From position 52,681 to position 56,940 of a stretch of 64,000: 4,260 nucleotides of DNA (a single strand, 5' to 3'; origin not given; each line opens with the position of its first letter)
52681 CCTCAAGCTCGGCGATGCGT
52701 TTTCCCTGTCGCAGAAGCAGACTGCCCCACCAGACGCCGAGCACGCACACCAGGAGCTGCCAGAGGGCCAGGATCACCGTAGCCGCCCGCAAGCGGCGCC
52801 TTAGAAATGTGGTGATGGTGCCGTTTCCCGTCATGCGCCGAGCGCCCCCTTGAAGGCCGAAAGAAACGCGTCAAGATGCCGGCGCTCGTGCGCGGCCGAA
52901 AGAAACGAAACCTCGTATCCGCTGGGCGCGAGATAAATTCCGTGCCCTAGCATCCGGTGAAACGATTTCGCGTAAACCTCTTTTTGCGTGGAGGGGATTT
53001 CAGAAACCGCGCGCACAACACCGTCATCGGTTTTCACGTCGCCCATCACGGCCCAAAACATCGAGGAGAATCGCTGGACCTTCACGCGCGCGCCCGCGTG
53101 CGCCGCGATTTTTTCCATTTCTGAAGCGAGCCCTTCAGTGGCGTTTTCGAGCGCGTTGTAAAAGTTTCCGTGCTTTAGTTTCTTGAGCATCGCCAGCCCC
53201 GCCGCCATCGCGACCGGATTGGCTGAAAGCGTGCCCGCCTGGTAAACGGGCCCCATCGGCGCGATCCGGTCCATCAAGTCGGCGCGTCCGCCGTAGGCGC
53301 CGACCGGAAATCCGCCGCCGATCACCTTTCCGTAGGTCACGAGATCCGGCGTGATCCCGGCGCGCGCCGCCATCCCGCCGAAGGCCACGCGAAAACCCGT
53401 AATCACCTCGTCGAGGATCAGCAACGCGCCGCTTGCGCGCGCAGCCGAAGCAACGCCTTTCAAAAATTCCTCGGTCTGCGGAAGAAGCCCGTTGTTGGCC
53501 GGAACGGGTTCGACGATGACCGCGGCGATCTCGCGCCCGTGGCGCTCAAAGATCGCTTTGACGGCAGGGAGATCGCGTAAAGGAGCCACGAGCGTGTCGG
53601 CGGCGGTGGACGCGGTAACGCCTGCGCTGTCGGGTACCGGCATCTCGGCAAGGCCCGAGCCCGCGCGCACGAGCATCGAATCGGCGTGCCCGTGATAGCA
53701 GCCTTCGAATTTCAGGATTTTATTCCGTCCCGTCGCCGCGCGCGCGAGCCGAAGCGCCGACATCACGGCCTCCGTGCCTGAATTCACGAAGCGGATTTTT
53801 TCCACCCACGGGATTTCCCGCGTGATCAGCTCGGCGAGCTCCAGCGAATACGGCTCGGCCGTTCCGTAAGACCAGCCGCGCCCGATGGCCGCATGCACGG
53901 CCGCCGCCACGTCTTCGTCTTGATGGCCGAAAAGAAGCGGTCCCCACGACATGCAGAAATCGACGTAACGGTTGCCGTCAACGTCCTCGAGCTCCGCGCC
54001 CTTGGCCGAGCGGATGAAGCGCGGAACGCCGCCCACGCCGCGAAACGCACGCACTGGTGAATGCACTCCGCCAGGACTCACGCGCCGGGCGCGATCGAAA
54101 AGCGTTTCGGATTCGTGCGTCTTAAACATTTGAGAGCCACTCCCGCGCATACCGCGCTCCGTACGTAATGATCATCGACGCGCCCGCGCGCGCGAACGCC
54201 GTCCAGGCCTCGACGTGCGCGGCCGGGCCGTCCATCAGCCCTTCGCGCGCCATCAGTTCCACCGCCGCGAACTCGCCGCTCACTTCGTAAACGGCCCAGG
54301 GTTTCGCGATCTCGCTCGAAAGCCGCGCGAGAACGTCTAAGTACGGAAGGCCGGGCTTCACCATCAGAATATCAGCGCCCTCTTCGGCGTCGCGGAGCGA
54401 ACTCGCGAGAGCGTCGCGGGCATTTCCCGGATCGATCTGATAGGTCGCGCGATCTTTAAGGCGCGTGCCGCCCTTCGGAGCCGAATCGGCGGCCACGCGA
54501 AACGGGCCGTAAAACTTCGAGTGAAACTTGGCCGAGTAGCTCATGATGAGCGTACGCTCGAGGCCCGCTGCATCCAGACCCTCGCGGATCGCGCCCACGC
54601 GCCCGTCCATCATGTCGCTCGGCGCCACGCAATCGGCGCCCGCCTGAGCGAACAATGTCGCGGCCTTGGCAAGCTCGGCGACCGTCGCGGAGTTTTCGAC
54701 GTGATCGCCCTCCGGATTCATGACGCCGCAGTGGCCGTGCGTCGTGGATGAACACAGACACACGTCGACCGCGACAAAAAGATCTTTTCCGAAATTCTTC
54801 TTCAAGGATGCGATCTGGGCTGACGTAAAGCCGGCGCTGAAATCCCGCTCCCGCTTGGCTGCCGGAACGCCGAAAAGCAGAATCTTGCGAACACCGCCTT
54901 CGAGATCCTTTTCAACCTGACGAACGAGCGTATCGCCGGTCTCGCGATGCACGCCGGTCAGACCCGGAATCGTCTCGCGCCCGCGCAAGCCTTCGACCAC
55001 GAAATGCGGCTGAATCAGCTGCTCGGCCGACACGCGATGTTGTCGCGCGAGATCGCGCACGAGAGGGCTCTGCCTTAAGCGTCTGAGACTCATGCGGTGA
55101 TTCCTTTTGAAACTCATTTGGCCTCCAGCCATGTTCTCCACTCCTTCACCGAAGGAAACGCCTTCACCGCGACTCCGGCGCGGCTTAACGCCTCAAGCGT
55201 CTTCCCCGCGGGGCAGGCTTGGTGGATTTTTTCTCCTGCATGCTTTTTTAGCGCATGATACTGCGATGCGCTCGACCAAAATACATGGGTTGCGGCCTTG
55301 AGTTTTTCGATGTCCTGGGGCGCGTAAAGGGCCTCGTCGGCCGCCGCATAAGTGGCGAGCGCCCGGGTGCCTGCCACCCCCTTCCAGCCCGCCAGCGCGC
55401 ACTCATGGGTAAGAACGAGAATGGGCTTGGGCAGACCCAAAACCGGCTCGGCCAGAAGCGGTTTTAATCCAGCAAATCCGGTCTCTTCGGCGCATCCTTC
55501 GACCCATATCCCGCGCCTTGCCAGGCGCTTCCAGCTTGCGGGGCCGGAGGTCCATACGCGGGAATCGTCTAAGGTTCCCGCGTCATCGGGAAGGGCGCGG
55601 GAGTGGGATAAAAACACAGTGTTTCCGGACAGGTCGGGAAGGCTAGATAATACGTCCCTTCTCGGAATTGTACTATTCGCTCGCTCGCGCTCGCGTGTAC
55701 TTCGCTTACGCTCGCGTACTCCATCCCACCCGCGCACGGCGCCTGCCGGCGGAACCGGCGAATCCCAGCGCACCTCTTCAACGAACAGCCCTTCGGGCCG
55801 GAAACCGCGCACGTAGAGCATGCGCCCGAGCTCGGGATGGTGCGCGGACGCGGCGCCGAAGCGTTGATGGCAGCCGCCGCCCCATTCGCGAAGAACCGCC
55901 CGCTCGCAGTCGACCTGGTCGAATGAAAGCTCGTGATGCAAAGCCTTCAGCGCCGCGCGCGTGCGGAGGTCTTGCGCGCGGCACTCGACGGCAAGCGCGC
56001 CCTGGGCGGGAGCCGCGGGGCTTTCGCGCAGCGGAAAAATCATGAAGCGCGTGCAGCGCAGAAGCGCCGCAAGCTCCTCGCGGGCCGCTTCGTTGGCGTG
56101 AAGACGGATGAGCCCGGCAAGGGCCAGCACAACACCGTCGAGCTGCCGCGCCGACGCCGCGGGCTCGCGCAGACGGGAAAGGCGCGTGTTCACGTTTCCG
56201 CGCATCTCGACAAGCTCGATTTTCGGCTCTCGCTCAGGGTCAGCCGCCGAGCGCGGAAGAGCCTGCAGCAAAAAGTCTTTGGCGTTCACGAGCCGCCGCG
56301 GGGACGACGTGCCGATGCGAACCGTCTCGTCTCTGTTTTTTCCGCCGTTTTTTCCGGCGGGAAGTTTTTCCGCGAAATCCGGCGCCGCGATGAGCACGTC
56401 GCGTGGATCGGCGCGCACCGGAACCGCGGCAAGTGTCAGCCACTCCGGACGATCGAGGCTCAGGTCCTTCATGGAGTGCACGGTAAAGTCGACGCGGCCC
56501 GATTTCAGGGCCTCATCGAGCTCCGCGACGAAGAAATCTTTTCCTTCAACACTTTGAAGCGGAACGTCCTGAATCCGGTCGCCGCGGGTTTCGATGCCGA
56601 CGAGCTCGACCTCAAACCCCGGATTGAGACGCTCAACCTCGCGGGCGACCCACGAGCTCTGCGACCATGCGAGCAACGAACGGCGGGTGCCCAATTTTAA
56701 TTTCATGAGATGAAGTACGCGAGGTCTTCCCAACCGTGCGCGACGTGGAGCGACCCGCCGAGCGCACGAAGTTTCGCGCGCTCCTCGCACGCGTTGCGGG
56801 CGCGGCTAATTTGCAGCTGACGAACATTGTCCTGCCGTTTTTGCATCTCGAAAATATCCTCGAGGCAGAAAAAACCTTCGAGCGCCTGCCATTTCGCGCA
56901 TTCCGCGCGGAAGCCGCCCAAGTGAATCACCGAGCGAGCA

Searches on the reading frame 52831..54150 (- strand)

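Call 51: search_protein_families(library=pfam, proteins=[window:52831-54150:-], max_evalue=0.001)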
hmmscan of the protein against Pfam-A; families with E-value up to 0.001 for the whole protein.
window:52831-54150:- (439 aa): 1 family
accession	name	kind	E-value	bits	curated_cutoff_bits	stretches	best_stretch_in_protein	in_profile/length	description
PF00202.27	Aminotran_3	-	6.3e-67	226.5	30.5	1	42-434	9-400/403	Aminotransferase class-III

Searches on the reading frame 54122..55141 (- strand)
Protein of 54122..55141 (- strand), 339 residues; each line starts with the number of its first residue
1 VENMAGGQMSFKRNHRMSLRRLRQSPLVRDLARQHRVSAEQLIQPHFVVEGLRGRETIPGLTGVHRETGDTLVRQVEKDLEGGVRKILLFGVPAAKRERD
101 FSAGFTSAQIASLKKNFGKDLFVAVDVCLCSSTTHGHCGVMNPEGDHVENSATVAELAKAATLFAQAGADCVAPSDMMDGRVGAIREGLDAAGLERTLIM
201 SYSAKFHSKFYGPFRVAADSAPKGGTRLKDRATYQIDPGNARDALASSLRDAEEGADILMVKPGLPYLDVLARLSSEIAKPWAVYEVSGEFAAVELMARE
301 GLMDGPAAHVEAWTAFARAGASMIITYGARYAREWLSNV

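Call 51: search_protein_families(library=pfam, proteins=[window:54122-55141:-], max_evalue=0.001)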
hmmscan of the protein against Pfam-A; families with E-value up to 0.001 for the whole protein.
window:54122-55141:- (339 aa): 1 family
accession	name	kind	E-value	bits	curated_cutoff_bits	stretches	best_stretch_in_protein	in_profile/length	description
PF00490.27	ALAD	-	2.1e-108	362.7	24.6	1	19-335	4-317/317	Delta-aminolevulinic acid dehydratase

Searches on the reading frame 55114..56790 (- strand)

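Call 51: search_protein_families(library=pfam, proteins=[window:55114-56790:-], max_evalue=0.001)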
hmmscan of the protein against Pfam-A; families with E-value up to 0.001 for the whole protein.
window:55114-56790:- (558 aa): 1 family
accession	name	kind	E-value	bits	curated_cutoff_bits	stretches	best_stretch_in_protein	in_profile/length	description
PF01379.25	Porphobil_deam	-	4.5e-54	183.6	22.1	1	31-277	1-205/207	Porphobilinogen deaminase, dipyromethane cofactor binding domain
